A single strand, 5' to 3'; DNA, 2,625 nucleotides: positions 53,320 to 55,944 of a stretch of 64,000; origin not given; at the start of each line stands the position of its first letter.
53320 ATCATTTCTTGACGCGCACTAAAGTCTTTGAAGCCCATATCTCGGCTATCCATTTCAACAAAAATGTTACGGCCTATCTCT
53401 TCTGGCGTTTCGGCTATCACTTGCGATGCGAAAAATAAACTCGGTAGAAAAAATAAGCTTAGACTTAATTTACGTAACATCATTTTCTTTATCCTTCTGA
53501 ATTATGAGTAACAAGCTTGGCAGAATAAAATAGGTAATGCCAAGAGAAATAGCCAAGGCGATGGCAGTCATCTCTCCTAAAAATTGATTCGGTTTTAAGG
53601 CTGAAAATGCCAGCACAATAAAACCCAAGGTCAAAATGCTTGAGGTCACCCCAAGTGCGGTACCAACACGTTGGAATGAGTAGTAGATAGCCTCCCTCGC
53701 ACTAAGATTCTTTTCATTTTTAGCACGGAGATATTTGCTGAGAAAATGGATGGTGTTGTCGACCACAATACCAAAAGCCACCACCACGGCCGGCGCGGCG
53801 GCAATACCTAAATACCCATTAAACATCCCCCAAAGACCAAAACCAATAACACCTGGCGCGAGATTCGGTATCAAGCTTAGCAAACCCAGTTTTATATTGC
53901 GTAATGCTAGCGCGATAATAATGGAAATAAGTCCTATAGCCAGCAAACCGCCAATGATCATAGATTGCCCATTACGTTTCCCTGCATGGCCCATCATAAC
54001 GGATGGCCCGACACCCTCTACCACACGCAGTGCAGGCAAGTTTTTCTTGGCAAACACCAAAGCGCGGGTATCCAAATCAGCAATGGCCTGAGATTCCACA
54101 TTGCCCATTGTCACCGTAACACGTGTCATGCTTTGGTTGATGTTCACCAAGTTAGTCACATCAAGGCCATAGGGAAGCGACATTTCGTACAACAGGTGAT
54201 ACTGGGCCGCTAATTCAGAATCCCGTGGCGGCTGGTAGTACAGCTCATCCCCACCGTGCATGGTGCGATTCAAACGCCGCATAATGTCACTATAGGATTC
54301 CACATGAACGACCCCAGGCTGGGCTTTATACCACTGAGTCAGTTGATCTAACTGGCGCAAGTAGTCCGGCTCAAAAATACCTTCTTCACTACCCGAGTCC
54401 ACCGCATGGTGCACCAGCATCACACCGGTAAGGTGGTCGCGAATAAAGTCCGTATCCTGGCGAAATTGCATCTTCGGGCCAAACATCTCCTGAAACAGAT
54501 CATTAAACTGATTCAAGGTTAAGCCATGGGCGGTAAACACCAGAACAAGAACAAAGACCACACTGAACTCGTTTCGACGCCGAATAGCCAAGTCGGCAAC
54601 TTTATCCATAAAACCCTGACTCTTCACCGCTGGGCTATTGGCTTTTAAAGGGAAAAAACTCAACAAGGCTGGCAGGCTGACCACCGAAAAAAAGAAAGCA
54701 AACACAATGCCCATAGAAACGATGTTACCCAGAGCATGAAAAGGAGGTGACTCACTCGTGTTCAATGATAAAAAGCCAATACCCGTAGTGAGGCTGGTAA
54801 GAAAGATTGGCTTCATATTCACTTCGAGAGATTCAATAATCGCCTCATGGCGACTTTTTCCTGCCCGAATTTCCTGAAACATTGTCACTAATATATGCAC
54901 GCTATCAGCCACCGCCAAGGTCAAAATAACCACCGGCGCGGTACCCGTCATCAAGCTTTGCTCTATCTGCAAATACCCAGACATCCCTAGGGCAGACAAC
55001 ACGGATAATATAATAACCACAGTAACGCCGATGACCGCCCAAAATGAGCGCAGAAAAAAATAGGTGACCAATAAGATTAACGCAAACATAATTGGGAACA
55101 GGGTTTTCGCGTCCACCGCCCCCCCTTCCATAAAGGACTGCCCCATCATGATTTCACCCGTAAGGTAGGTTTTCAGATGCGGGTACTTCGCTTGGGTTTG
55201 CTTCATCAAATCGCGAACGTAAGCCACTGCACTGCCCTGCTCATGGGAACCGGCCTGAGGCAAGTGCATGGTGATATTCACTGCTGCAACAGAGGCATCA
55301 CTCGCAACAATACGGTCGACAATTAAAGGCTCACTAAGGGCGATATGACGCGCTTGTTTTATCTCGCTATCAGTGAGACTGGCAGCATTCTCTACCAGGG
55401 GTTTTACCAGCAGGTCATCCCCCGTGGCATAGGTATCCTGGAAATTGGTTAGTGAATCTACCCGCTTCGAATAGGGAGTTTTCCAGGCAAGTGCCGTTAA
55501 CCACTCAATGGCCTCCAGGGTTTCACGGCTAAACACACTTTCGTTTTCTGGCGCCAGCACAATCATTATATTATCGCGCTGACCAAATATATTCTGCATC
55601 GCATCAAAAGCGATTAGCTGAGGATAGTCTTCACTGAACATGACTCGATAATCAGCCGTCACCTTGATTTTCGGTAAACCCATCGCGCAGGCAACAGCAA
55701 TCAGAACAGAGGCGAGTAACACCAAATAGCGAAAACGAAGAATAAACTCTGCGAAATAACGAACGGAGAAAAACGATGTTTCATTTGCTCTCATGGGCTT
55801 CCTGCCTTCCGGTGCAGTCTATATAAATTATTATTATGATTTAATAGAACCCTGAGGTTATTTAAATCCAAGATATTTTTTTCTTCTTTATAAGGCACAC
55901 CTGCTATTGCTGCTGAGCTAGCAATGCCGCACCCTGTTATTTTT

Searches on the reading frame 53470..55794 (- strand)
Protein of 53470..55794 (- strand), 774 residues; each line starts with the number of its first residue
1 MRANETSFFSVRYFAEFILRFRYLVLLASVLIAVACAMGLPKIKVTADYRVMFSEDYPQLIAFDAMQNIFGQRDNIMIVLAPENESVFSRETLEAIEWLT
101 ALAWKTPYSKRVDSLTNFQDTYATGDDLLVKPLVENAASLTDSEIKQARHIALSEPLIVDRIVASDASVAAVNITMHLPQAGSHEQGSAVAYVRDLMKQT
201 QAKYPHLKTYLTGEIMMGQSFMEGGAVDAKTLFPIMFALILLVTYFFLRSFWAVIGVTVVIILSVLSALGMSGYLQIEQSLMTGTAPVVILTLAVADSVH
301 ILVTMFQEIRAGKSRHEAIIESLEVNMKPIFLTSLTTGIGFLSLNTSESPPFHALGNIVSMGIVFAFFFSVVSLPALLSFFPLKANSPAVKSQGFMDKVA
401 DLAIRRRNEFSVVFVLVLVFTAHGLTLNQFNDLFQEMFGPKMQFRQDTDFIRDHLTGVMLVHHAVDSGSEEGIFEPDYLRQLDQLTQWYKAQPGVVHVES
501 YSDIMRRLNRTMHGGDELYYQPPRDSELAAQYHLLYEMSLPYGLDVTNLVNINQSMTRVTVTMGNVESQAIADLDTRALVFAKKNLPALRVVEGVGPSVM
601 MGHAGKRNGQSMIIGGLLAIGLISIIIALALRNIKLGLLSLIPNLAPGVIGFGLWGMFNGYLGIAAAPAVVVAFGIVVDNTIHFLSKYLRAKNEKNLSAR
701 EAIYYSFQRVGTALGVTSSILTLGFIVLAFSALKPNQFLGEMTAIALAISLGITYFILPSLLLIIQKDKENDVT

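Call 69: search_protein_families(library=pfam, proteins=[window:53470-55794:-], max_evalue=0.00001)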
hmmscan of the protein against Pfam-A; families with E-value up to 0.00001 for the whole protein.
window:53470-55794:- (774 aa): 4 families
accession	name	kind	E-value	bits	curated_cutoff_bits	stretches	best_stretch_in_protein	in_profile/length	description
PF03176.21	MMPL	-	1.9e-25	90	20.5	1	56-381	6-302/333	MMPL family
PF00873.25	ACR_tran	-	2.8e-08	32.4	28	1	227-379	862-1018/1021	AcrB/AcrD/AcrF family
PF12349.14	Sterol-sensing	-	6.7e-08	33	22.3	1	255-380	10-135/153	Sterol-sensing domain of SREBP cleavage-activation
PF02460.24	Patched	-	1.7e-06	28.3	23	0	248-379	25-155/156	Patched SSD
